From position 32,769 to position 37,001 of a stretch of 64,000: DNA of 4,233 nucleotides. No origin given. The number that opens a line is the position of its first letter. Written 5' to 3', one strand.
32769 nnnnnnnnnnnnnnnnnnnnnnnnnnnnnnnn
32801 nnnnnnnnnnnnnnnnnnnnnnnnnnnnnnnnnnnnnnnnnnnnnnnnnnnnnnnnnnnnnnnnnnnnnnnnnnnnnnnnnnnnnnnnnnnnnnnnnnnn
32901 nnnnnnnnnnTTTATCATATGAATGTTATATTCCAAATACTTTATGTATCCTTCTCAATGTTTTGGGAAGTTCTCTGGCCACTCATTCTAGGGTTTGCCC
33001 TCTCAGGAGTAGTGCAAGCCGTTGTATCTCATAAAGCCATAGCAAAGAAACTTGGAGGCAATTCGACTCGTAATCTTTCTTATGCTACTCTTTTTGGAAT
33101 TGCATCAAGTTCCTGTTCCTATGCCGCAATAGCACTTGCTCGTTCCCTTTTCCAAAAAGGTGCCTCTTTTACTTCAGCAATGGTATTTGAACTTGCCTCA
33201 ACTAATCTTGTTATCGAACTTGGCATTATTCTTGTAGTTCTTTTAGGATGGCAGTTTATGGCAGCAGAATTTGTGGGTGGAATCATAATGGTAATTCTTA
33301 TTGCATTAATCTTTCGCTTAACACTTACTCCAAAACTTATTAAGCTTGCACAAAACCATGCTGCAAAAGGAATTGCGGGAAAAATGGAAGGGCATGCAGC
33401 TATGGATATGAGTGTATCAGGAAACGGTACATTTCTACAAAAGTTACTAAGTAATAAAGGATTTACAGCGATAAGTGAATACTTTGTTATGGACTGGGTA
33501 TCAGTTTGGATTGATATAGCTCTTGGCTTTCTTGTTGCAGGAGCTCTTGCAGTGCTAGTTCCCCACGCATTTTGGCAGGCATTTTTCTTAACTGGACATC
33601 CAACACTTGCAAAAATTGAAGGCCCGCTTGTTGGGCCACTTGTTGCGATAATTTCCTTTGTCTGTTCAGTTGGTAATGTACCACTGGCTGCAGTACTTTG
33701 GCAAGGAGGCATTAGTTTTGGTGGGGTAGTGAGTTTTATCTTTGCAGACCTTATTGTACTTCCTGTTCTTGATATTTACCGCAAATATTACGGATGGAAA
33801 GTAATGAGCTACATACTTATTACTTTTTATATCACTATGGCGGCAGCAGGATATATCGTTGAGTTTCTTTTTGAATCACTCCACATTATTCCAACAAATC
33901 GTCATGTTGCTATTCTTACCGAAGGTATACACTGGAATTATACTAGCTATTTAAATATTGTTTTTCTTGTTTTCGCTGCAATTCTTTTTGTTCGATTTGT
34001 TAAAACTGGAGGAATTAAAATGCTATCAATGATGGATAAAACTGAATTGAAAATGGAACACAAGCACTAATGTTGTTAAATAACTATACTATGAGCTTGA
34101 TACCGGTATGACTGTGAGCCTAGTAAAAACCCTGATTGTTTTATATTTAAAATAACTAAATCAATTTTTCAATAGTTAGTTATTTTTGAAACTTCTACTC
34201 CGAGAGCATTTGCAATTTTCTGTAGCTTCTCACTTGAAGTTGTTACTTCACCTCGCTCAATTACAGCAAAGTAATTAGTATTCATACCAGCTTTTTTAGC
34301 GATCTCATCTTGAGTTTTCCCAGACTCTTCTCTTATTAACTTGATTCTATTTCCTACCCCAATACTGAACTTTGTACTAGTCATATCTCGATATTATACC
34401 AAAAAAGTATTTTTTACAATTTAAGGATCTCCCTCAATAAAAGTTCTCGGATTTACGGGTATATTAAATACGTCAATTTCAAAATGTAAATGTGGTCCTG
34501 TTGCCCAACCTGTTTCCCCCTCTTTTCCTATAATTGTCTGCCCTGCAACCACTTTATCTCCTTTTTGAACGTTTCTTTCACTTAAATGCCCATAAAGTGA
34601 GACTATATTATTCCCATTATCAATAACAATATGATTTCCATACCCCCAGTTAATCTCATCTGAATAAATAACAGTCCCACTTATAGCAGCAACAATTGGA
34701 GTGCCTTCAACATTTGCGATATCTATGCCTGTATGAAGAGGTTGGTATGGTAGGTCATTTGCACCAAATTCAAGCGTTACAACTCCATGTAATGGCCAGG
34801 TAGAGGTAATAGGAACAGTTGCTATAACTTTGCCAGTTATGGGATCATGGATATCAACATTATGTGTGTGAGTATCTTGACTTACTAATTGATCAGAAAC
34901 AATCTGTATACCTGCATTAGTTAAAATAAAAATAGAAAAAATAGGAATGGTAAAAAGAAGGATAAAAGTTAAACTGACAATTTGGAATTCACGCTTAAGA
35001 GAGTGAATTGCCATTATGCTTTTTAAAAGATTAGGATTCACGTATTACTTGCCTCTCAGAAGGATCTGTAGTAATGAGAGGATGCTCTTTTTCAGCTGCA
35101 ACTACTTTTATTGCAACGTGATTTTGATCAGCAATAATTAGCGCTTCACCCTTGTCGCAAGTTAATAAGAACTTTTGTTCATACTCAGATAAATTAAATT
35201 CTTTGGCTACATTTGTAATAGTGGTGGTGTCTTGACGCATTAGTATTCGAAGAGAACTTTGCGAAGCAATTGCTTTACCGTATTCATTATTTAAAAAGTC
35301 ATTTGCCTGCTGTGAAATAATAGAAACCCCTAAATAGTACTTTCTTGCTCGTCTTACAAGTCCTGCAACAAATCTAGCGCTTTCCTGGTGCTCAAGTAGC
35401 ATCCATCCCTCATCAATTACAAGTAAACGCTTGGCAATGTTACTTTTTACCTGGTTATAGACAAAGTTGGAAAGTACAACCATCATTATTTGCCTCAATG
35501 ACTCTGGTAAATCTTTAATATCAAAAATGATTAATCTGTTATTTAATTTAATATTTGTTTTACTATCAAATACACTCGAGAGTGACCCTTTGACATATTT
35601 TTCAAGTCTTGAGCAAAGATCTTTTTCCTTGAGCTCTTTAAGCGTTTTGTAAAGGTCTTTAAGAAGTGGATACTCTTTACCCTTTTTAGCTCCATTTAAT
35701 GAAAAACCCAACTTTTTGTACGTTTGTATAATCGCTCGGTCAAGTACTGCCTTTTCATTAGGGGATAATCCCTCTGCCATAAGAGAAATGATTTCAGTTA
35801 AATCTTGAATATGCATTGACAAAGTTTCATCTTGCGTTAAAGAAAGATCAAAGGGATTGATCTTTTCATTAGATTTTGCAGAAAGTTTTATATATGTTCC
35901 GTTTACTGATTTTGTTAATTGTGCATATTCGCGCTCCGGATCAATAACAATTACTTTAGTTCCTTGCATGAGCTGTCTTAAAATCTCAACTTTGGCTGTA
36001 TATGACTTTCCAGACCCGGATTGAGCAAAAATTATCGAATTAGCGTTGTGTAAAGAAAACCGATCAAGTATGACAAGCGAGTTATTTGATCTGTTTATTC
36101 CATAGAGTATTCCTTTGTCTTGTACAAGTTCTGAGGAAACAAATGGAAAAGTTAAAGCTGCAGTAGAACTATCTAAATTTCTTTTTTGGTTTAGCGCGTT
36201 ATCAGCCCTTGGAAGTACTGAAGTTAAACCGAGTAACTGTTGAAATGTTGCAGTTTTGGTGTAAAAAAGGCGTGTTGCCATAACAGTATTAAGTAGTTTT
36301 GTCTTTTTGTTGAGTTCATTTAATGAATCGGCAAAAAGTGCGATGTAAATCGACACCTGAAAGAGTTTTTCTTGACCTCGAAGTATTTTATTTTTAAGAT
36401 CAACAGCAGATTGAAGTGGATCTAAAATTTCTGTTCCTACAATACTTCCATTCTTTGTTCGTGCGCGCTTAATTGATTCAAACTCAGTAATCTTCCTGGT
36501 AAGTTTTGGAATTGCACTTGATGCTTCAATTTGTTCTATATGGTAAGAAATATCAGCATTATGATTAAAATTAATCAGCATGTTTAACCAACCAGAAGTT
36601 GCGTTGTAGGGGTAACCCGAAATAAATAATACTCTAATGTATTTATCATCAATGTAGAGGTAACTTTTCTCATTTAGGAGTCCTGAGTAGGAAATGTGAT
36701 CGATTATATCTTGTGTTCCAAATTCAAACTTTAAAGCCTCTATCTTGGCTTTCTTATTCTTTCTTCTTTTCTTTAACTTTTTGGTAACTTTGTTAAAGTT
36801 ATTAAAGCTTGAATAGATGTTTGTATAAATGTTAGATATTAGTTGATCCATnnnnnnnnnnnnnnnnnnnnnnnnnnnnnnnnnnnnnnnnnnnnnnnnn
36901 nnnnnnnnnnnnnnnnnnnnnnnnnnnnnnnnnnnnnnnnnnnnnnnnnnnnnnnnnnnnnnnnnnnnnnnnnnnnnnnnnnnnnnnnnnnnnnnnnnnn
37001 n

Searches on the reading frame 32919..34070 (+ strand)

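Call 16: search_protein_families(library=pfam, proteins=[window:32919-34070:+], max_evalue=0.01)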
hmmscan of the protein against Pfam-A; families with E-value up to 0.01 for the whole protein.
window:32919-34070:+ (383 aa): 1 family
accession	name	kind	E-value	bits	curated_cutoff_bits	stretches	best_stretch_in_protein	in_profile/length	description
PF03773.19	ArsP_1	-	1.1e-66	225.5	32.3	1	7-316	5-294/294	Predicted permease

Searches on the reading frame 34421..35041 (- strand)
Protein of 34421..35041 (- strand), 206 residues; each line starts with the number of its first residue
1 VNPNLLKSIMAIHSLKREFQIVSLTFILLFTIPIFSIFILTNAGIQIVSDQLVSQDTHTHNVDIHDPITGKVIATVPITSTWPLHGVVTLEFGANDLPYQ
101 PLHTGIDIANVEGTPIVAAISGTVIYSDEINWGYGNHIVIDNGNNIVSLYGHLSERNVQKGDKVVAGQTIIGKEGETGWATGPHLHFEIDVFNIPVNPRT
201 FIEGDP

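Call 39: search_protein_families(library=pfam, proteins=[window:34421-35041:-], max_evalue=0.001)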
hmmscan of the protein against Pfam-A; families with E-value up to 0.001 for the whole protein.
window:34421-35041:- (206 aa): 2 families
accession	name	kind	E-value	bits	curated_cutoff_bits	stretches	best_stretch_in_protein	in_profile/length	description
PF01551.29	Peptidase_M23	-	5.9e-30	103.8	28.7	1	103-198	3-96/96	Peptidase family M23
PF13375.12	RnfC_N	-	0.00064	20.2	25.6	0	44-80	49-85/101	RnfC Barrel sandwich hybrid domain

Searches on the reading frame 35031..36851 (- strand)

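Call 19: search_protein_families(library=pfam, proteins=[window:35031-36851:-], max_evalue=0.0001)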
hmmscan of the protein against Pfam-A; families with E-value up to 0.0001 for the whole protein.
window:35031-36851:- (606 aa): 4 families
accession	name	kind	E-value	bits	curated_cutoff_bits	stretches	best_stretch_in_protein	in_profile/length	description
PF19044.6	P-loop_TraG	-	6.3e-22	78.2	25.8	1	266-569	26-349/413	TraG P-loop domain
PF12846.13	AAA_10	-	6.5e-15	55.5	27.5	1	269-555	21-319/362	AAA-like domain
PF01935.23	DUF87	-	8.7e-14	52.6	23.2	1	273-475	27-215/220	Helicase HerA, central domain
PF00270.35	DEAD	-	4e-05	23.9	26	0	268-320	13-68/167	DEAD/DEAH box helicase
